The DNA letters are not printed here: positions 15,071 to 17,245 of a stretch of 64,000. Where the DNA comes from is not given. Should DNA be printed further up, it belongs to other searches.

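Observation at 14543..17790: Candidate accessory/defence islet: zinc-ribbon-GreA-C protein, 624-aa orphan with a C-terminal Rx4H (HEPN-like) motif, and a decayed HTH gene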

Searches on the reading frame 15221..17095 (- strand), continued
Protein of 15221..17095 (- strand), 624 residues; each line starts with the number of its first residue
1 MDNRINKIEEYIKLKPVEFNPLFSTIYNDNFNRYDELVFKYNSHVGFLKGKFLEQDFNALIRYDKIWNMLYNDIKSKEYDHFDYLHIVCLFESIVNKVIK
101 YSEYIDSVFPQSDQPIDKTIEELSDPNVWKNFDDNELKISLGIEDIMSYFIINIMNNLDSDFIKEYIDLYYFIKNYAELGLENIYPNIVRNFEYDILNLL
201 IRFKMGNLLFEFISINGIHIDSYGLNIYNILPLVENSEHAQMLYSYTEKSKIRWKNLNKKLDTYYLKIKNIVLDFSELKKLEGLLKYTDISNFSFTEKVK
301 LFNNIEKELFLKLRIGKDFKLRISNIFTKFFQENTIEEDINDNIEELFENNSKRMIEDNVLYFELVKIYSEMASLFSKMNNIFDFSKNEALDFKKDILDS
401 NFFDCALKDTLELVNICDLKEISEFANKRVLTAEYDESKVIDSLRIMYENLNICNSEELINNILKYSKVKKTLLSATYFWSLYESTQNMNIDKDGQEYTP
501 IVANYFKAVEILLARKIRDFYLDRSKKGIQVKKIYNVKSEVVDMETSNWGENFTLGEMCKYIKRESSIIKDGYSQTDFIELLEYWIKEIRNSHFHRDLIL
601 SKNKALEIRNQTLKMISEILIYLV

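Call 82: search_protein_families(library=padloc, alignment_id=A3, max_evalue=1)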
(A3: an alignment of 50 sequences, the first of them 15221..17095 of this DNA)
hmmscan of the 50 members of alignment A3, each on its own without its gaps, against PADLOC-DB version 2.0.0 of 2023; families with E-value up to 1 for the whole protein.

A. member 1, window:15221-17095:- (624 aa): 0 families

B. families by the number of members that match (of 50 scanned): 10 families
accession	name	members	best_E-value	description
PDLC02907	TPR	1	0.0002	-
PDLC04333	PDC-M02B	1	0.00088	-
PDLC01849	CARF3--CARF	1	0.0028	-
PDLC01401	Cas8a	1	0.0032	CAS-I-A; effector_LS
PDLC01682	Cas13a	1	0.0057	Cas13a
PDLC04134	mad2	1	0.0066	mads_2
PDLC01104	Cas9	1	0.0077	Cas9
PDLC04754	PDC-M64B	1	0.021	-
PDLC04176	HEC-01A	1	0.021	-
PDLC02038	Cas5d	1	0.033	-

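Call 89: search_protein_families(library=ncbifam, proteins=[L002:407-1387:+], max_evalue=0.001)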
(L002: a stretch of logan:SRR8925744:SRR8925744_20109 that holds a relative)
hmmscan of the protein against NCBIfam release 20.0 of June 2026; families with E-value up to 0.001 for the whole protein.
L002:407-1387:+ (326 aa): 0 families
